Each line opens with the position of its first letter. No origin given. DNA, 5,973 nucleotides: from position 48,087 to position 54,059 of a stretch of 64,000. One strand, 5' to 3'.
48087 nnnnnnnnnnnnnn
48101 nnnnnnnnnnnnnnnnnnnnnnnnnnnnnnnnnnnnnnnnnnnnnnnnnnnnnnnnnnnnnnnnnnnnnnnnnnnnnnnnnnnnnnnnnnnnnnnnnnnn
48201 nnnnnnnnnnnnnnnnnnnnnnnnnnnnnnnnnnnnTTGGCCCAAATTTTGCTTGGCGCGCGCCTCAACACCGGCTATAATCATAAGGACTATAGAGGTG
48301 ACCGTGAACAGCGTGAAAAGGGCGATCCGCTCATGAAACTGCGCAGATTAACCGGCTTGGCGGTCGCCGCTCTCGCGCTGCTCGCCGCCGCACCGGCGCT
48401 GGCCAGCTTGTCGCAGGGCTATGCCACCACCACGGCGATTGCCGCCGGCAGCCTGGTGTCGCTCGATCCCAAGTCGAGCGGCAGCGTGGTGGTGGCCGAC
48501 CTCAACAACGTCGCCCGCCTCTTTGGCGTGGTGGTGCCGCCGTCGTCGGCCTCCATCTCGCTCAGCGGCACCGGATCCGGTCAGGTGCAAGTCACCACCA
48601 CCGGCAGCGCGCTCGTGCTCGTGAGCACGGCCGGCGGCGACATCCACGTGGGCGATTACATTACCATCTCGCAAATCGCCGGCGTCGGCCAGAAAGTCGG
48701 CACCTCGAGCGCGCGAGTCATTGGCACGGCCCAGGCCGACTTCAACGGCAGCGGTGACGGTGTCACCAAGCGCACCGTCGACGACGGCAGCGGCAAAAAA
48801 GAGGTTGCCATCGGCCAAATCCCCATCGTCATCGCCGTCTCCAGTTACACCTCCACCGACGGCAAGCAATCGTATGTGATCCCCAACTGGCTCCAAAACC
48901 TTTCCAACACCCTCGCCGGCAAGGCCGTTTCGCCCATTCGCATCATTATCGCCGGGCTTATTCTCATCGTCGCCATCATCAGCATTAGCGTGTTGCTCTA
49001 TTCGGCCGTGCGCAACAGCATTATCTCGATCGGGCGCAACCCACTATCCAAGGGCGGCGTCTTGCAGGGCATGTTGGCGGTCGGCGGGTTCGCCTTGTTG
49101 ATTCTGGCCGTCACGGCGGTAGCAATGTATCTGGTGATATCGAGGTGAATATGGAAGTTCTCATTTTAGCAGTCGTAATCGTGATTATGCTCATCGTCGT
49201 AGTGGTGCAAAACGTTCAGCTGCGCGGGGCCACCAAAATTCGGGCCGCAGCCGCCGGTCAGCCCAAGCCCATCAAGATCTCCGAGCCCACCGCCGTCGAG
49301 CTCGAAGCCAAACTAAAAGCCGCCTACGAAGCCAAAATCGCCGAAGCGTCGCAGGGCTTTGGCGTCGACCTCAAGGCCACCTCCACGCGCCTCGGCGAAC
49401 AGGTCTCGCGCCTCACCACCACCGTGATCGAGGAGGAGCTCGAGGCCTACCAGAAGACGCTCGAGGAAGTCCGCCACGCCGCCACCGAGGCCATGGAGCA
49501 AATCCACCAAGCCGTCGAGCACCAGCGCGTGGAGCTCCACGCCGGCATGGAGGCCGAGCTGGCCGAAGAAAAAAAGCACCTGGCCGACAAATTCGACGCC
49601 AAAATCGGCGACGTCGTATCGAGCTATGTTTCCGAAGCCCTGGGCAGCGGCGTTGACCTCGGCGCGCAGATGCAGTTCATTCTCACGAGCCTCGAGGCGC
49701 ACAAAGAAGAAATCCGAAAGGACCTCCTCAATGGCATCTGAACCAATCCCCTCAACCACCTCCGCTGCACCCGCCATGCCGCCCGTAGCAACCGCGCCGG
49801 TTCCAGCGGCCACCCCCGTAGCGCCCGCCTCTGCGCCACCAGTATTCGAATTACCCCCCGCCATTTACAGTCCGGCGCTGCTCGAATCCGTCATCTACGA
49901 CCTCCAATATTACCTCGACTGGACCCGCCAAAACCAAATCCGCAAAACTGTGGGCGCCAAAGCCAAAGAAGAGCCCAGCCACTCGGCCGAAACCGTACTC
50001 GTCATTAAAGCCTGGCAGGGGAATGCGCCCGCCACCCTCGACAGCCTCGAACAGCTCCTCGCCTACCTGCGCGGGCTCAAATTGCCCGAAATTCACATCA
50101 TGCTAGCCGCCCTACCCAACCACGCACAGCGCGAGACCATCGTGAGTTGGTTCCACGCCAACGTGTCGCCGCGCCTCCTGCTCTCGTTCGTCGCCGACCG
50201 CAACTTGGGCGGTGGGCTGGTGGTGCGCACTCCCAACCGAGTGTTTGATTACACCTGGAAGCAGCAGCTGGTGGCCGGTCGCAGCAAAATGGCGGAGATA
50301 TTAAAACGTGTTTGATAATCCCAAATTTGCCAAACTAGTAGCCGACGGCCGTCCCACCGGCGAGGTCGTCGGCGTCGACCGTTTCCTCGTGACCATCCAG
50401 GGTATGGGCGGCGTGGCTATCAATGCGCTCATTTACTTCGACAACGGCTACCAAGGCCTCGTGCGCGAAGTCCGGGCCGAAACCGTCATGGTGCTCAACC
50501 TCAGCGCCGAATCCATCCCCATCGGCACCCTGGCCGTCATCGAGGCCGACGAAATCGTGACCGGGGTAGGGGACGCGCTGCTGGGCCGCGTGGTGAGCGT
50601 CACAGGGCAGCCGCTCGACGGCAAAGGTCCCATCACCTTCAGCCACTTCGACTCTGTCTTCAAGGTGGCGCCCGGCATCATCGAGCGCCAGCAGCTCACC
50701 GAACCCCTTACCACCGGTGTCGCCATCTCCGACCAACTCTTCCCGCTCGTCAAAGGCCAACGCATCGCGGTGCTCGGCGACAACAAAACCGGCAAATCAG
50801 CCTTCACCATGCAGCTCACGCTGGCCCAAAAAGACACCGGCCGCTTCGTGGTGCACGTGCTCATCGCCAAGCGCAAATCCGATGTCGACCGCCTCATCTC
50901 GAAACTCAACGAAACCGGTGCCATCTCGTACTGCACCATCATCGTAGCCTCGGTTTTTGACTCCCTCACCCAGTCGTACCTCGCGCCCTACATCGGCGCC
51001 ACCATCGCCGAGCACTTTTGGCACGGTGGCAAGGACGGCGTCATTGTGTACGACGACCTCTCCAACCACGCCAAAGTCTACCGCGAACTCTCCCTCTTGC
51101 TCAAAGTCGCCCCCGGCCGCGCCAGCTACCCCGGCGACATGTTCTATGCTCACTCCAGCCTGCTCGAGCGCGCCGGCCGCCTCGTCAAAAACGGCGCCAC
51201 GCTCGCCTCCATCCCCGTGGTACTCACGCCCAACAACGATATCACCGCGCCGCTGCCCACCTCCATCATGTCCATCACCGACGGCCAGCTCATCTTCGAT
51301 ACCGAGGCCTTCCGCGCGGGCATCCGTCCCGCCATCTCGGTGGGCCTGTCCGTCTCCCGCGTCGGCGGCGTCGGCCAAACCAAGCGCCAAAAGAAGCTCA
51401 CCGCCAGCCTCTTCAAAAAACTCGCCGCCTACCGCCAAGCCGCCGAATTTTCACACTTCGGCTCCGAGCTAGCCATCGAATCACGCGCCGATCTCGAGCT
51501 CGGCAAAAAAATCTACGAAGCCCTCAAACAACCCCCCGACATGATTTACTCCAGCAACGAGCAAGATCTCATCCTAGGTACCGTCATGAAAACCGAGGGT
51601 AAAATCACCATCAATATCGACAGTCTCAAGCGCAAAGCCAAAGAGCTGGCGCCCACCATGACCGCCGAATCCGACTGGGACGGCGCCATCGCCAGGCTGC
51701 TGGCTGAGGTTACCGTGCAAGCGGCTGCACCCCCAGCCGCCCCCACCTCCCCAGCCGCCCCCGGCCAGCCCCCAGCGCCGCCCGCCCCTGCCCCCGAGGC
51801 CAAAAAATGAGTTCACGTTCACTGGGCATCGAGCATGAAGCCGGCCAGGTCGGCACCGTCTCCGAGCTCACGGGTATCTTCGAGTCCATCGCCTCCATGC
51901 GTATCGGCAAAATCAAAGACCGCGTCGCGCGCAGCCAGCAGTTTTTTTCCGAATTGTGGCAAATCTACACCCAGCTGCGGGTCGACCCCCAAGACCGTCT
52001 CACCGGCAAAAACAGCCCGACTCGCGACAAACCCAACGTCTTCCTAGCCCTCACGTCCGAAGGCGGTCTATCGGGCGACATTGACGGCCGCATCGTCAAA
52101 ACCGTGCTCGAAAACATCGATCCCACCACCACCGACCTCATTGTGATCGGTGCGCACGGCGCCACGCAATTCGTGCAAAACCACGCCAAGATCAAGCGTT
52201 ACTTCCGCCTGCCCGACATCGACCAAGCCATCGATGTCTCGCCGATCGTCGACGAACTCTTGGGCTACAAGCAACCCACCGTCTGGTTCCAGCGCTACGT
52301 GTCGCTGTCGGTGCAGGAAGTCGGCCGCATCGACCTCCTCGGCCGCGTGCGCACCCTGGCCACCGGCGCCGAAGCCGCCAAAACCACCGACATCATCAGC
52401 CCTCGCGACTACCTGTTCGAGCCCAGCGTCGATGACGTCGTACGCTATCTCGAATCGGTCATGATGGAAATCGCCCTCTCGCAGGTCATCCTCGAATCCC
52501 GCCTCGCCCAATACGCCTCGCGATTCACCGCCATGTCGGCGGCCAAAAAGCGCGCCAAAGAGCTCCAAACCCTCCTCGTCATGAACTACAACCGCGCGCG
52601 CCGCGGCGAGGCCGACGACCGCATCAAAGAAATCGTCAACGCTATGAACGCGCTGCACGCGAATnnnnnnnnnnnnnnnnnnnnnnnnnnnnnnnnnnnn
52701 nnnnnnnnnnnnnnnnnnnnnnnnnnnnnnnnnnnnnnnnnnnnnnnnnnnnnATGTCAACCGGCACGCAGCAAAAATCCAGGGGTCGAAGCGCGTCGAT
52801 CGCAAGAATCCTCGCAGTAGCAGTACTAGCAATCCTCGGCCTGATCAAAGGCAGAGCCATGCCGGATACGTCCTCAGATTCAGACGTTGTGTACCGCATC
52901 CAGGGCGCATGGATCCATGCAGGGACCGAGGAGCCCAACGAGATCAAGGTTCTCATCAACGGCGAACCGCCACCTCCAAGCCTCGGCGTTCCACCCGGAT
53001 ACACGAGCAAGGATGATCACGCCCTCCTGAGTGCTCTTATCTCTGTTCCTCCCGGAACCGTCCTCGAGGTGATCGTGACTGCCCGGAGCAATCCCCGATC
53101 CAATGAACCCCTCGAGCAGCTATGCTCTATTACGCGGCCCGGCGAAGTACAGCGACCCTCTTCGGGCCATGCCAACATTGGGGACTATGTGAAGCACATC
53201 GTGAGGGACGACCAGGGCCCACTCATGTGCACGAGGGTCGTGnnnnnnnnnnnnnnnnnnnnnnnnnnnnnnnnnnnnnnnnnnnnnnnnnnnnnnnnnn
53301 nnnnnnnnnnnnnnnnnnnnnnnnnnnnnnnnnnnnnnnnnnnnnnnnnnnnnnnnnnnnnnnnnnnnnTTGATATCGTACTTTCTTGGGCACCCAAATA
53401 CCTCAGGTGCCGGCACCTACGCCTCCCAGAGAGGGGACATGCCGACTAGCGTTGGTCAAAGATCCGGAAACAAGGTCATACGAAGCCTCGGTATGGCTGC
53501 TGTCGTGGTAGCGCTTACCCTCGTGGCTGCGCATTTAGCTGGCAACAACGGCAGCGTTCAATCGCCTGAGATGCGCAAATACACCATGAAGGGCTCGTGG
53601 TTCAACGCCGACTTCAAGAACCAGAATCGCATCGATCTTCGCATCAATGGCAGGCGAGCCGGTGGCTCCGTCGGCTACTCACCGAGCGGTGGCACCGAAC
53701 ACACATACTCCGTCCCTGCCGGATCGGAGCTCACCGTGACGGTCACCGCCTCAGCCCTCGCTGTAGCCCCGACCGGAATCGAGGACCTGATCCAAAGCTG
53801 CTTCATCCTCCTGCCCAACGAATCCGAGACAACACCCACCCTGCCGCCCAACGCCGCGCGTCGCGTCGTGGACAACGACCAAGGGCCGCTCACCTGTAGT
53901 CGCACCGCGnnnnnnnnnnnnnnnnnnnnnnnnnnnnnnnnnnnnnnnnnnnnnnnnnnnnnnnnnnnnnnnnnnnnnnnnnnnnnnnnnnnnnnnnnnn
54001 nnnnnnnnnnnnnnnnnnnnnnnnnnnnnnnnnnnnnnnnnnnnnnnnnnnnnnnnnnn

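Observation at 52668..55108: Four tandem paralogous secreted two-cysteine proteins inserted between atpG and atpD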

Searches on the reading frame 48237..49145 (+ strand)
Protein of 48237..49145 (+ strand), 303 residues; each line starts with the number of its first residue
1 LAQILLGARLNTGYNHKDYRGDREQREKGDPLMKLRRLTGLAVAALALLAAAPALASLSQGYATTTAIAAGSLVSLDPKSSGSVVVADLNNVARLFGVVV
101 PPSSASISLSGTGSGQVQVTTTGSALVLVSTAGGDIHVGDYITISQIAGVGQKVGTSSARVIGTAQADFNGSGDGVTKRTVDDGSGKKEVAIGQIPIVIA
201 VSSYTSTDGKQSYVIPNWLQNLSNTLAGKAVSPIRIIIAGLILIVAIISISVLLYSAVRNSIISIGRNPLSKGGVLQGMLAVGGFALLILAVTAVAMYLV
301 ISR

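Call 4: search_protein_families(library=pfam, proteins=[window:48237-49145:+], max_evalue=0.1)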
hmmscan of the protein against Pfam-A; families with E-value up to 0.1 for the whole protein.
window:48237-49145:+ (303 aa): 1 family
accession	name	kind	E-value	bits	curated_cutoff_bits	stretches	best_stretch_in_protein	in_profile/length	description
PF23982.2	XM1_gp53_minor_capsid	-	0.0056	16.9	27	1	60-175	29-146/154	XM1 gp53 minor capsid protein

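Call 22: search_protein_families(library=ncbifam, proteins=[window:48237-49145:+], max_evalue=0.1)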
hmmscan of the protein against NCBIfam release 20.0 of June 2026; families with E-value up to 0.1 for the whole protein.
window:48237-49145:+ (303 aa): 0 families

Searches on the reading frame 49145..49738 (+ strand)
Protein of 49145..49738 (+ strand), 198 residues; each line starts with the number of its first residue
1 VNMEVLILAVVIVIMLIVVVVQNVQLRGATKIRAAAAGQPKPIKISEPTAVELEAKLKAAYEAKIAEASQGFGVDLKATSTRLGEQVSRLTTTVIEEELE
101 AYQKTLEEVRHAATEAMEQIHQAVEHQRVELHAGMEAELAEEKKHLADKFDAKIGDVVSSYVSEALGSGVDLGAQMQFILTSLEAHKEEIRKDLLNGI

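Call 4: search_protein_families(library=pfam, proteins=[window:49145-49738:+], max_evalue=0.1)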
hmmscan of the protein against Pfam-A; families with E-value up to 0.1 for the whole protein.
window:49145-49738:+ (198 aa): 7 families
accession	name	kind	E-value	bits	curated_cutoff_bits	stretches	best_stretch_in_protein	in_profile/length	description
PF05835.17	Synaphin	-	0.0042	17.8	27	1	83-153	9-77/142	Synaphin protein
PF13638.12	PIN_4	-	0.012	16.3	21.9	1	93-166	29-104/132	PIN domain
PF24987.1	HEAT_EF3_N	-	0.018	15.5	32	1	52-131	24-103/169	EF3 N-terminal HEAT repeat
PF00846.24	Hanta_nucleocap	-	0.032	13.6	27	1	92-152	11-71/428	Hantavirus nucleocapsid protein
PF12755.13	Vac14_Fab1_bd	-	0.036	15.1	22.1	1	74-127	8-61/97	Vacuolar 14 Fab1-binding region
PF07464.16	ApoLp-III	-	0.066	13.8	36.3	0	51-111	86-145/146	Apolipophorin-III precursor (apoLp-III)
PF13801.11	Metal_resist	-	0.071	13.7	29.2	0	10-138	3-121/125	Heavy-metal resistance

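Call 22: search_protein_families(library=ncbifam, proteins=[window:49145-49738:+], max_evalue=0.1)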
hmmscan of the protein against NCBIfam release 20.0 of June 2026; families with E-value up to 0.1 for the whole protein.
window:49145-49738:+ (198 aa): 2 families
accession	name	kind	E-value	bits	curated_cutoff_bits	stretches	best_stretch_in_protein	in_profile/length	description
TIGR01709.2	typeII_sec_gspL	equivalog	0.069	12.2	65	1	6-131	249-377/392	type II secretion system protein GspL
NF052420.1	translocon_SseD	equivalog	0.094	12.8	130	0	64-134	79-147/152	type III secretion system translocon protein SseD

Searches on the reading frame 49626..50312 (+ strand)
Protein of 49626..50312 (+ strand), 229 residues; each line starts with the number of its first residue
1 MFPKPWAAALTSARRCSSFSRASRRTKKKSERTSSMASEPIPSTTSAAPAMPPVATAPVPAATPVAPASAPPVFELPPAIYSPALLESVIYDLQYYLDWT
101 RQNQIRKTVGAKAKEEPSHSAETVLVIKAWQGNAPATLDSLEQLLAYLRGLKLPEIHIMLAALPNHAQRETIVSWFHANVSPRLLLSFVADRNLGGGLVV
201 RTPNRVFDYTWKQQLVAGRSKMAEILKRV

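Call 4: search_protein_families(library=pfam, proteins=[window:49626-50312:+], max_evalue=0.1)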
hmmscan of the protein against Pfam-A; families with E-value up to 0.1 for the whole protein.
window:49626-50312:+ (229 aa): 1 family
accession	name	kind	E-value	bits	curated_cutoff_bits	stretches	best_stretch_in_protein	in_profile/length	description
PF00213.23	OSCP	-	0.00083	19.9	22.3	1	126-217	77-167/172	ATP synthase delta (OSCP) subunit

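Call 22: search_protein_families(library=ncbifam, proteins=[window:49626-50312:+], max_evalue=0.1)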
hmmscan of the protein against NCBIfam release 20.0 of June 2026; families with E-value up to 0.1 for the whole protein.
window:49626-50312:+ (229 aa): 3 families
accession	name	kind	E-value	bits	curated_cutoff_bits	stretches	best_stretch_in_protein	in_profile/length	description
NF009967.0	PRK13430.1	equivalog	0.0033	16.7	200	1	126-223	175-270/271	F0F1 ATP synthase subunit delta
TIGR01145.1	ATP_synt_delta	equivalog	0.0041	17.4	57.5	1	155-215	104-165/172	ATP synthase F1 subunit delta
NF004403.0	PRK05758.2-4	equivalog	0.02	15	148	1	164-220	117-174/180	F0F1 ATP synthase subunit delta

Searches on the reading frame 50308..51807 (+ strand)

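Call 4: search_protein_families(library=pfam, proteins=[window:50308-51807:+], max_evalue=0.1)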
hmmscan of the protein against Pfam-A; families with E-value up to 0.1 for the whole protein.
window:50308-51807:+ (500 aa): 2 families
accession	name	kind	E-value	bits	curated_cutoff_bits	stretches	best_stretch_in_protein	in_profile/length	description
PF00006.31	ATP-synt_ab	-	2.5e-58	197.7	29.5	1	137-350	1-213/213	ATP synthase alpha/beta family, nucleotide-binding domain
PF00306.32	ATP-synt_ab_C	-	3.2e-12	47.3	27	1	357-454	1-97/126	ATP synthase alpha/beta chain, C terminal domain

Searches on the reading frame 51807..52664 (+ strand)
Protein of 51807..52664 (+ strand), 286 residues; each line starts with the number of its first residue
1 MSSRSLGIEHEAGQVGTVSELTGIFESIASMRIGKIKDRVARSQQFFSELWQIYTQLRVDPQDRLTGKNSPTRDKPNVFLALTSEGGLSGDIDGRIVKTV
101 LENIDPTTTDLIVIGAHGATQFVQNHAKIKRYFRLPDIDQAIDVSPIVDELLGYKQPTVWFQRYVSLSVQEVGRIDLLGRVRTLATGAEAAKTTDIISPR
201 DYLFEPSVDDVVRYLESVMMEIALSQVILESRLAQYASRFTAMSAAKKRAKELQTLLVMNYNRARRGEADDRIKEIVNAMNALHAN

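Call 4: search_protein_families(library=pfam, proteins=[window:51807-52664:+], max_evalue=0.1)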
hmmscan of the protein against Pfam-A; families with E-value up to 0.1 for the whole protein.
window:51807-52664:+ (286 aa): 1 family
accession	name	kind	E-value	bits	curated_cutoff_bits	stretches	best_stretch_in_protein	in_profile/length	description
PF00231.24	ATP-synt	-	3.1e-32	112.9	39.9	1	14-283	11-285/285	ATP synthase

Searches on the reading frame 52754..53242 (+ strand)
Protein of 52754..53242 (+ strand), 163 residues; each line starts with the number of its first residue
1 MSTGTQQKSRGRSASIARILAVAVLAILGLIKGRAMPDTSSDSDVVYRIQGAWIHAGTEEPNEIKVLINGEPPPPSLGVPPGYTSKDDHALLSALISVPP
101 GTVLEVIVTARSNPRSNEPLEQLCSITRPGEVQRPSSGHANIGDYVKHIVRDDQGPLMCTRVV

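Call 4: search_protein_families(library=pfam, proteins=[window:52754-53242:+], max_evalue=0.1)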
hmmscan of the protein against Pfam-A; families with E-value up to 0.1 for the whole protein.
window:52754-53242:+ (163 aa): 0 families

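Call 8: find_homologous_proteins(query=A1, max_evalue=0.001)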
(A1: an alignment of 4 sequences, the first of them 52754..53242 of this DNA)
Query A1 (4 sequences) (163 aa, profile of the alignment): 3 proteins with E <= 0.001 among 8000 candidates.
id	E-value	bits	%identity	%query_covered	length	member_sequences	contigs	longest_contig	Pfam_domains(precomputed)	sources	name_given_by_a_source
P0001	5.4e-62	226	100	100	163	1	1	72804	-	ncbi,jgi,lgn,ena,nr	ncbi:MAG TPA: hypothetical protein VMT30_03285 [Candidatus Saccharimonadia bacterium]|nr:hypothetica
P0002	2.6e-55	204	32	71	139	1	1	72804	-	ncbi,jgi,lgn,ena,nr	ncbi:MAG TPA: hypothetical protein VMT30_03290 [Candidatus Saccharimonadia bacterium]|nr:hypothetica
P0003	5.6e-55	203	34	41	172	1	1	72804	-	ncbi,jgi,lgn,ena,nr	ncbi:MAG TPA: hypothetical protein VMT30_03300 [Candidatus Saccharimonadia bacterium]|nr:hypothetica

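Call 22: search_protein_families(library=ncbifam, proteins=[window:52754-53242:+], max_evalue=0.1)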
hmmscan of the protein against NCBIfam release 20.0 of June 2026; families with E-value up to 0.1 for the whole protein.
window:52754-53242:+ (163 aa): 0 families

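Call 67: search_protein_families(library=phrogs, proteins=[window:52754-53242:+], max_evalue=0.1)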
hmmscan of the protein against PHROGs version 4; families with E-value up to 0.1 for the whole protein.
window:52754-53242:+ (163 aa): 1 family
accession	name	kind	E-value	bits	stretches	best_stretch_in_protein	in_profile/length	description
phrog_17777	-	unknown function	0.057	14.6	0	9-31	26-47/55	-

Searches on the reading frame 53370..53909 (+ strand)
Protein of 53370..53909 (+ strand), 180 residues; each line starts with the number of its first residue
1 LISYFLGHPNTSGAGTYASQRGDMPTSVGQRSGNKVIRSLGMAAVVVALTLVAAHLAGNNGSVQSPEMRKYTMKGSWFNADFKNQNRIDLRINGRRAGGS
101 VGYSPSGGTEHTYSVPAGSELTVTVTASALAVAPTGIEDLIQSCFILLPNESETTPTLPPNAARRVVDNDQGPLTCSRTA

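Call 4: search_protein_families(library=pfam, proteins=[window:53370-53909:+], max_evalue=0.1)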
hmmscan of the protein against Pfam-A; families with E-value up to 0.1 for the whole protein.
window:53370-53909:+ (180 aa): 0 families

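Call 22: search_protein_families(library=ncbifam, proteins=[window:53370-53909:+], max_evalue=0.1)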
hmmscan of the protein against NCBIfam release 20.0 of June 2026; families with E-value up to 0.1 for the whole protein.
window:53370-53909:+ (180 aa): 0 families

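Call 60: predict_structure(alignment_id=A7)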
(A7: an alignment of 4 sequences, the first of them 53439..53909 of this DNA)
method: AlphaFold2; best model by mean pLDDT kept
length: 157 residues; sequences in the alignment: 4
mean_pLDDT: 79.9   pTM: 0.68
mean pLDDT of the five models: 79.9, 78.3, 77.5, 77.3, 67.7
residues with pLDDT >= 90: 90; 70-90: 24; 50-70: 4; < 50: 39
segments of 3 or more residues with pLDDT < 50: 1-39
pLDDT, mean of each block of 10 residues (from residue 1): 39 45 45 45 85 94 96 96 96 96 89 86 95 89 89 96
secondary structure, 60 per line:
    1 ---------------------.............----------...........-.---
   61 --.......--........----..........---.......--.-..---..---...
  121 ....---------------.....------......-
elements in order: H22-34 E45-55 E63-69 E72-79 E84-93 E97-103 E118-124 E140-144 E151-156

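Call 62: fold_search(model_id=the predicted structure, library=pdb)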
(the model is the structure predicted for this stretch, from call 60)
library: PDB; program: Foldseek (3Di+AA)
matches with E <= 10: 1080; with E <= 0.001: 0
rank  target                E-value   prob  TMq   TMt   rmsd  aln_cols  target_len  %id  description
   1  1ous_A                1.9e-02  0.90  0.28  0.36  14.9       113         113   16  Lecb (PA-LII) calcium-free (released 2003-09-09)
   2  9mvz_A                2.4e-02  0.97  0.35  0.39  15.2       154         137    8  Tripartite complex of MmpL5-S5-AcpM from Mycolicibacterium smegmatis (released 2025-07-30)
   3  5a6q_A                3.6e-02  0.63  0.25  0.32  14.7       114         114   15  Native structure of the LecB lectin from Pseudomonas aeruginosa strain PA14 (released 2016-05-25)
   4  2jdu_A                3.8e-02  0.85  0.30  0.38  14.8       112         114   18  Mutant (G24N) of Pseudomonas aeruginosa lectin II (PA-IIL) complexed with methyl-a-L-fucopyranoside (released 2007-06-12)
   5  2wra_A                4.0e-02  0.66  0.27  0.33  15.6       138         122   12  BclA lectin from Burkholderia cenocepacia complexed with aMan1(aMan1- 6)-3Man trisaccharide (released 2009-09-29)
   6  2vnv_A                4.3e-02  0.72  0.28  0.34  15.6       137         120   11  Crystal structure of BclA lectin from burkholderia cenocepacia in complex with alpha-methyl-mannoside at 1.7 Angstrom  (released 2008-04-08)
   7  2boi_A                4.8e-02  0.92  0.33  0.43  13.3       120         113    9  1.1A Structure of Chromobacterium Violaceum Lectin CV2L in Complex with alpha-methyl-fucoside (released 2006-05-25)
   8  4ut5_A                5.0e-02  0.84  0.30  0.38  14.3       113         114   14  Crystal structure of the LecB lectin from Pseudomonas aeruginosa strain PA7 in complex with lewis a tetrasaccharide (released 2015-07-22)
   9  4aoc_D                5.0e-02  0.72  0.28  0.34  15.7       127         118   10  crystal structure of BC2L-A Lectin from Burkolderia cenocepacia in complex with methyl-heptoside (released 2012-08-15)
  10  4xoi_B                5.3e-02  0.51  0.27  0.22  13.9       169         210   11  Structure of hsAnillin bound with RhoA(Q63L) at 2.1 Angstroms resolution (released 2015-07-15)
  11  1lpa_B                5.9e-02  0.66  0.26  0.12   8.8       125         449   10  INTERFACIAL ACTIVATION OF THE LIPASE-PROCOLIPASE COMPLEX BY MIXED MICELLES REVEALED BY X-RAY CRYSTALLOGRAPHY (released 1994-11-01)
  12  4hao_A                5.9e-02  0.28  0.20  0.14  22.0       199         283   10  Crystal Structure of Inorganic Polyphosphate/ATP-NAD Kinase from Yersinia pestis CO92 (released 2012-10-10)
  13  9lkk_F                6.2e-02  1.00  0.32  0.37   2.7        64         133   12  Crystal structure of C1ql1-gC1q hexamer (released 2025-12-17)
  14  2ppl                  6.6e-02  0.66  0.27  0.12   9.4       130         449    9  Human Pancreatic lipase-related protein 1 (released 2007-06-05)
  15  1u0r_D                6.6e-02  0.63  0.28  0.17  14.8       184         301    7  Crystal structure of Mycobacterium tuberculosis NAD kinase (released 2004-08-31)
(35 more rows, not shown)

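Call 67: search_protein_families(library=phrogs, proteins=[window:53439-53909:+], max_evalue=0.1)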
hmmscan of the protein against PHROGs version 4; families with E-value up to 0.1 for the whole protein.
window:53439-53909:+ (157 aa): 0 families
